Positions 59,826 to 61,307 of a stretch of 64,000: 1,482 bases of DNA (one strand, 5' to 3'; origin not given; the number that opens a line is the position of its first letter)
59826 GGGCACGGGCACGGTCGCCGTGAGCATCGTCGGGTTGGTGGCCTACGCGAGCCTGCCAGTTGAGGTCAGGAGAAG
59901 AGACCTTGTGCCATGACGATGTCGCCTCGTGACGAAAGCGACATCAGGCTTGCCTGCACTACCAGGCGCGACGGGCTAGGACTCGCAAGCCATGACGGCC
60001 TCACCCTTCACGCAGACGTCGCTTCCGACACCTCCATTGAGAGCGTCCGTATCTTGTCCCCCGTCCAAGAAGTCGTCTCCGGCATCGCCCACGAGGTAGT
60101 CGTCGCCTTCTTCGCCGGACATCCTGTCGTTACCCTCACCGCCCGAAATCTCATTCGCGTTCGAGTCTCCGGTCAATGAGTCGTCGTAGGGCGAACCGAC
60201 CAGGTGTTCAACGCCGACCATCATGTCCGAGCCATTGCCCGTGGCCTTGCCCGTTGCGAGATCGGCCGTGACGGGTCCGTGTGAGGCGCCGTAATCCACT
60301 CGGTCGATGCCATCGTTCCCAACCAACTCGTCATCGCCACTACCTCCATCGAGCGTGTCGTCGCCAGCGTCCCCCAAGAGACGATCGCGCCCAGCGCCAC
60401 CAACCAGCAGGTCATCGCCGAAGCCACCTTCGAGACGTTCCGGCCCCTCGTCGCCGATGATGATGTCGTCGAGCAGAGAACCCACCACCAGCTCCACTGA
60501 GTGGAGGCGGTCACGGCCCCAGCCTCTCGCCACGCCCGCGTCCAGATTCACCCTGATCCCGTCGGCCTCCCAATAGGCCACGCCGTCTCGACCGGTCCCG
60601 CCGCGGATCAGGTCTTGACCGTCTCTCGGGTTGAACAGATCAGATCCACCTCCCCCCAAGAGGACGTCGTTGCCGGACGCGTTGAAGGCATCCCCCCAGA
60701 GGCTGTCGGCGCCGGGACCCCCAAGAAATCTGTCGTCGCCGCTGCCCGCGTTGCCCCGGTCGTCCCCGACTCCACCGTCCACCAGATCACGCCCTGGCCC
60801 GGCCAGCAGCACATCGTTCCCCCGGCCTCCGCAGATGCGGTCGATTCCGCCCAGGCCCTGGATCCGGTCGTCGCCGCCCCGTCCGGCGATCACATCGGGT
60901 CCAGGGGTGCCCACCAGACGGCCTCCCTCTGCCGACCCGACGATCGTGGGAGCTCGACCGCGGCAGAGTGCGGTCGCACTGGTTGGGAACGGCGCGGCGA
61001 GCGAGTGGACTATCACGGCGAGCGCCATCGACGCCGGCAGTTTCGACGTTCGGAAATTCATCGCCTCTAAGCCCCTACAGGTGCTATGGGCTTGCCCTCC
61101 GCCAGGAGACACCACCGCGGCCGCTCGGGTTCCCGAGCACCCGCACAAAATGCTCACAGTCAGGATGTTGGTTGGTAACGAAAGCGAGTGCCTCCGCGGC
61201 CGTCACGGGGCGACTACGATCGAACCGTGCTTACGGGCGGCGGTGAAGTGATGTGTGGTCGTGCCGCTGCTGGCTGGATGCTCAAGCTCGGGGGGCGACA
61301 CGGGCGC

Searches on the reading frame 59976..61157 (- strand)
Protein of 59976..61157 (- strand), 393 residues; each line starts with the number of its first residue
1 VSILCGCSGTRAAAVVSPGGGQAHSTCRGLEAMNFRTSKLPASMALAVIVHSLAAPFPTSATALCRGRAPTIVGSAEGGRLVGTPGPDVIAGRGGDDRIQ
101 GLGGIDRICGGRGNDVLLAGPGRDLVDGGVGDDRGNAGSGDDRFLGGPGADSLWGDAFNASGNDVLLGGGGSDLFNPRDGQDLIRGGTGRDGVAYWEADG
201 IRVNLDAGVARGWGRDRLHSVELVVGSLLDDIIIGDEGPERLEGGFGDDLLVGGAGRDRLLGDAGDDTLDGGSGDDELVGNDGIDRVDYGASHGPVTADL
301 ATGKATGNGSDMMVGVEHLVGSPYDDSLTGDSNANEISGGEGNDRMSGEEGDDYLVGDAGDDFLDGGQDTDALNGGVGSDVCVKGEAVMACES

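Call 53: search_protein_families(library=pfam, proteins=[window:59976-61157:-], max_evalue=0.001)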
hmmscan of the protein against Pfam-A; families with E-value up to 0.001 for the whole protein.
window:59976-61157:- (393 aa): 1 family
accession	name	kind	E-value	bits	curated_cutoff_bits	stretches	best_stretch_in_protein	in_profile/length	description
PF00353.25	HemolysinCabind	-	6.3e-38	128.7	23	7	101-133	2-34/36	RTX calcium-binding nonapeptide repeat (4 copies)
